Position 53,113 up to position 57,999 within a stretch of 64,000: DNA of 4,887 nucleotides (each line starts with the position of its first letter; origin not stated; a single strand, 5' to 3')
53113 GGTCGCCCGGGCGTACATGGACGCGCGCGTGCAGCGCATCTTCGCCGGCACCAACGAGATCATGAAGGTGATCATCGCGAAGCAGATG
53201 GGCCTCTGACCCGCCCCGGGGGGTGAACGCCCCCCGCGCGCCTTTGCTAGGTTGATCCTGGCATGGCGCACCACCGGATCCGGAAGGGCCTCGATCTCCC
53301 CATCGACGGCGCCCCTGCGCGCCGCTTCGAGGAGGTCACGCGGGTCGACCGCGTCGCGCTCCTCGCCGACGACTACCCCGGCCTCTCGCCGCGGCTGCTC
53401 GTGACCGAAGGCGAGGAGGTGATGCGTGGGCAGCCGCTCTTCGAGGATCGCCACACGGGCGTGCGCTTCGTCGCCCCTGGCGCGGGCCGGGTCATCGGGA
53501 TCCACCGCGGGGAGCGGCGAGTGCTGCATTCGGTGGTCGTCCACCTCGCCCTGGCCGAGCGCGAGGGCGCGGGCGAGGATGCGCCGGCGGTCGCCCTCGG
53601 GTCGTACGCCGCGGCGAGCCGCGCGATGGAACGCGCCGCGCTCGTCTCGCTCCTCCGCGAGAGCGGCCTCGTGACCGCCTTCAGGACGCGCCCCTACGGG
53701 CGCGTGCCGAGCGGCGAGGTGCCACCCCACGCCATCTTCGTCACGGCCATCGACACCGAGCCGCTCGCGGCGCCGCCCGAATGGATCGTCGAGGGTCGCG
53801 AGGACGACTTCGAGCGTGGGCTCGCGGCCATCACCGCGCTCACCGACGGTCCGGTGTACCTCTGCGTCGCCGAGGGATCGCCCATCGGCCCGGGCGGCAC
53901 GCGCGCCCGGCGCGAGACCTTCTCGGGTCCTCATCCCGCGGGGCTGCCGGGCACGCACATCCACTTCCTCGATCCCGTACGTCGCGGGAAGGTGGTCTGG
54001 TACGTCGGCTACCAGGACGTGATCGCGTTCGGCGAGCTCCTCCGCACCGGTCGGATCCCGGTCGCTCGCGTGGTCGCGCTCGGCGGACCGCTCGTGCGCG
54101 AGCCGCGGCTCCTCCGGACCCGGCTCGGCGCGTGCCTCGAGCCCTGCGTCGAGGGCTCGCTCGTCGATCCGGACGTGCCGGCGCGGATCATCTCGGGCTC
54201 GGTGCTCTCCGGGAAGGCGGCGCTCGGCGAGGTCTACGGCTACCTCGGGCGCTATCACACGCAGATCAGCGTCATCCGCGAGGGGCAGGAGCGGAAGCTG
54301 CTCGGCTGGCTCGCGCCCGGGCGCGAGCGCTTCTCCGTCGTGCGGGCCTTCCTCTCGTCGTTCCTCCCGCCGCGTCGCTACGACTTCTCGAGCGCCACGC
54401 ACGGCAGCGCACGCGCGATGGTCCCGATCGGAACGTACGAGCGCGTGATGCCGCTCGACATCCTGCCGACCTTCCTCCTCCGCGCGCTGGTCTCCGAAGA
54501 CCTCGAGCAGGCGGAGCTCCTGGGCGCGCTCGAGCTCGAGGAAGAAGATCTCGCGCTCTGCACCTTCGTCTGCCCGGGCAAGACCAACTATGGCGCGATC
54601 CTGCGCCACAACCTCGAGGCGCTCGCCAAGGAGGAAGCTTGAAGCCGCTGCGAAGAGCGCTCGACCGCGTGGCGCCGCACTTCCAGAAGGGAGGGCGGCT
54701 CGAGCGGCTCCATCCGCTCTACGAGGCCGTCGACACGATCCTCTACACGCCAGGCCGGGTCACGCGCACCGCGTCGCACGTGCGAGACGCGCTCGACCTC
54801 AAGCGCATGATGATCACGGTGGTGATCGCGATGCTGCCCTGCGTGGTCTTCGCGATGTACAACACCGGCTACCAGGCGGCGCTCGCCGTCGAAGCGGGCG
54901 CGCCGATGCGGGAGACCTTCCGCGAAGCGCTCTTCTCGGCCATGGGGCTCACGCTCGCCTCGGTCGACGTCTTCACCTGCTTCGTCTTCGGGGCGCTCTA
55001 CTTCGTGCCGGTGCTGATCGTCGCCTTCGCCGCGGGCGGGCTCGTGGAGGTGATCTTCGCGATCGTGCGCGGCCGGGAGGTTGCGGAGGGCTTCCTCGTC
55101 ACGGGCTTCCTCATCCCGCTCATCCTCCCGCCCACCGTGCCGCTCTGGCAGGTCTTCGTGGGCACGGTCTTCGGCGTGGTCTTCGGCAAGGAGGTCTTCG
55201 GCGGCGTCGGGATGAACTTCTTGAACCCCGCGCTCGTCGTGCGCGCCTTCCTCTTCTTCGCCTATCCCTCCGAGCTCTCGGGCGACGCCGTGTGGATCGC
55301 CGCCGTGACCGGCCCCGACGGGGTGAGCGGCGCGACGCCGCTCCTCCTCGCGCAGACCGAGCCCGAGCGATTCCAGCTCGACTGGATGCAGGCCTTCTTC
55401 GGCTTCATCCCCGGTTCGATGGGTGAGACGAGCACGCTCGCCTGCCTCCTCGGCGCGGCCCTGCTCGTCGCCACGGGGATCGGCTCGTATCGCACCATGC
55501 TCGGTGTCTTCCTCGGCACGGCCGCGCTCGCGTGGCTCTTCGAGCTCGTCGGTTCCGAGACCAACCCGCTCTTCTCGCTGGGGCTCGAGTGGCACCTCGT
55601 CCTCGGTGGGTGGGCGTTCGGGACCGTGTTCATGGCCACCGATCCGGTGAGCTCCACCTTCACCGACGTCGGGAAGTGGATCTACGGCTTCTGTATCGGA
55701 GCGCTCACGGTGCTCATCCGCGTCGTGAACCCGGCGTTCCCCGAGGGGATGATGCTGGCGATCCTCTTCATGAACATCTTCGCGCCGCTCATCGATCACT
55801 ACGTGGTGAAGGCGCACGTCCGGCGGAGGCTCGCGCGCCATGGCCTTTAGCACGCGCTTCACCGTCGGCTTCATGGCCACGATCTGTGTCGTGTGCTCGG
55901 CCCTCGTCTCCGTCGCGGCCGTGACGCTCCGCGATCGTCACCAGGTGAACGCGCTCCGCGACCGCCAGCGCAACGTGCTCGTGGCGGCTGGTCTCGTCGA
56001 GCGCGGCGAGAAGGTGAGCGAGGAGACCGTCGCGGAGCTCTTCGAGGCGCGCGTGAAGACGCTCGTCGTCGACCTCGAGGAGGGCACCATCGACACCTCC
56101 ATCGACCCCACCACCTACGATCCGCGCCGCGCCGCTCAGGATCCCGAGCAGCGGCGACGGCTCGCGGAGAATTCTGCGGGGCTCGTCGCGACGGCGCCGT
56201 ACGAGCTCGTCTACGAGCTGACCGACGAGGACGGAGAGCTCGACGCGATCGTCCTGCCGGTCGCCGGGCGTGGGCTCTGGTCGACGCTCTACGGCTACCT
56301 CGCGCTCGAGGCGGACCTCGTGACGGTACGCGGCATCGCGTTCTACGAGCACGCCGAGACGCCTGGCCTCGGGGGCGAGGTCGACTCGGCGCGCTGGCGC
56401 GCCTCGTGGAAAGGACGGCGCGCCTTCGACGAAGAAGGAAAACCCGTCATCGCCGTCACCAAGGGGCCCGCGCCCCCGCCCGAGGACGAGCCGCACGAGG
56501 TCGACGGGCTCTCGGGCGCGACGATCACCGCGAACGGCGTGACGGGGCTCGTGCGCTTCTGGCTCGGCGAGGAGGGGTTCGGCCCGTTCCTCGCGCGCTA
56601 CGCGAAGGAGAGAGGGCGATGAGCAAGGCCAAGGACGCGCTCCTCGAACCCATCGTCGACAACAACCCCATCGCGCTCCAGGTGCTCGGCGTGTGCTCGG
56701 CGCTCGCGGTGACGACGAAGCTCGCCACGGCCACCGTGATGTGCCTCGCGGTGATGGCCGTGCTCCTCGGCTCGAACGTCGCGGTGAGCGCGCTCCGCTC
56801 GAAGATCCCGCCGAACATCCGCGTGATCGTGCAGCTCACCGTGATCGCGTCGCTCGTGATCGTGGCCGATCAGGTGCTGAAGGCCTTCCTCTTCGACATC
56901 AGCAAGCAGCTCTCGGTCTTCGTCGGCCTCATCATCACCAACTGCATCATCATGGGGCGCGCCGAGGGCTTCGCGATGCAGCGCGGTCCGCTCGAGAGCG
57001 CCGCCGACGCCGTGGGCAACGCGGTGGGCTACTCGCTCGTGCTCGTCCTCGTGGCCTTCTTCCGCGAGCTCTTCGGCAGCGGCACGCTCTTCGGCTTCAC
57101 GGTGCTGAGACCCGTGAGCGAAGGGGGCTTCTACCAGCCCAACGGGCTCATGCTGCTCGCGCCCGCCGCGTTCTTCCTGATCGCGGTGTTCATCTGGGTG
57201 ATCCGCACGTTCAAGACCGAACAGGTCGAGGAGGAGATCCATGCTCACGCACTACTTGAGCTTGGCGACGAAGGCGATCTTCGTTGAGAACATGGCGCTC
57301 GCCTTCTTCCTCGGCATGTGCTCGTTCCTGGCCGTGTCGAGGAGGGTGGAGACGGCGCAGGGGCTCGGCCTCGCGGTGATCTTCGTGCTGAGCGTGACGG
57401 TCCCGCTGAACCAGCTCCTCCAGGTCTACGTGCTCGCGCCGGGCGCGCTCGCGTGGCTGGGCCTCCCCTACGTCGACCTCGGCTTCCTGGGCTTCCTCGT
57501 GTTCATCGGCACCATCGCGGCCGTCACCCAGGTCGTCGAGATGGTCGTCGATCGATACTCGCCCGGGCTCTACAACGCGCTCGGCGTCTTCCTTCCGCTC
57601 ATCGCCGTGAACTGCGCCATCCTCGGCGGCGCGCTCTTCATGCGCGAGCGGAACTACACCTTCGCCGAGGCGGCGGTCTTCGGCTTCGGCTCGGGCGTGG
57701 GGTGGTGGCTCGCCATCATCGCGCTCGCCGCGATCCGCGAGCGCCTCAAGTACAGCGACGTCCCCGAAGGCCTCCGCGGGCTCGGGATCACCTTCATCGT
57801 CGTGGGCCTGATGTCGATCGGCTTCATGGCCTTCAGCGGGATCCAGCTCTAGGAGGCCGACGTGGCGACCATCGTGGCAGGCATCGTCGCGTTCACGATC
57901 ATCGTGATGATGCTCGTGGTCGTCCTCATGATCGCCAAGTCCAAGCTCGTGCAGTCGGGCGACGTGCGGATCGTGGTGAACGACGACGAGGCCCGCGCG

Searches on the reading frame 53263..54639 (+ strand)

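Call 52: search_protein_families(library=pfam, proteins=[window:53263-54639:+], max_evalue=0.01)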
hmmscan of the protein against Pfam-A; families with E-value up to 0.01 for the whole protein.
window:53263-54639:+ (459 aa): 3 families
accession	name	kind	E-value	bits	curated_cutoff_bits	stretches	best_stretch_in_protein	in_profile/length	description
PF24836.1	NQRA_2nd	-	1.5e-48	165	25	1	123-265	2-145/145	NqrA second alpha/beta domain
PF05896.17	NQRA_N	-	4.1e-28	97.9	25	1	5-95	2-93/94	NqrA N-terminal barrel-sandwich hybrid domain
PF11973.14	NQRA_SLBB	-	3.7e-16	59.8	27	1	270-320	1-49/51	NQRA C-terminal domain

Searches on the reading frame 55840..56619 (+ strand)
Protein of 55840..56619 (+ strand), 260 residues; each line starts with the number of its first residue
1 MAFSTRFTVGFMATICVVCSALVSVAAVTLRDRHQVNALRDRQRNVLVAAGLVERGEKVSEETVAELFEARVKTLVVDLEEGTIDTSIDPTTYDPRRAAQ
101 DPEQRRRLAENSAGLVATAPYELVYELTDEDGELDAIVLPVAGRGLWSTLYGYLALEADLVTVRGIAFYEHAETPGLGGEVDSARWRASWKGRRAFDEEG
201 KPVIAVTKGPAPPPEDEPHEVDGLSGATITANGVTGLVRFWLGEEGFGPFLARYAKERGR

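Call 52: search_protein_families(library=pfam, proteins=[window:55840-56619:+], max_evalue=0.01)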
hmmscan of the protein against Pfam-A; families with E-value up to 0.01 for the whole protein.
window:55840-56619:+ (260 aa): 1 family
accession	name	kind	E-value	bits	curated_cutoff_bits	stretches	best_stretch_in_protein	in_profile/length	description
PF04205.19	FMN_bind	-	2e-15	57.6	22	1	145-242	1-76/77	FMN-binding domain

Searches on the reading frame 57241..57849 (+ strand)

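Call 52: search_protein_families(library=pfam, proteins=[window:57241-57849:+], max_evalue=0.01)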
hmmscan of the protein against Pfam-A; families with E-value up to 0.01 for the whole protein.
window:57241-57849:+ (203 aa): 1 family
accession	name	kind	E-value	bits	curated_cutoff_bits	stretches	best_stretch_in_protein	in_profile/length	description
PF02508.19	Rnf-Nqr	-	1.1e-55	188.8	23.8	1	5-201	1-173/174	Rnf-Nqr subunit, membrane protein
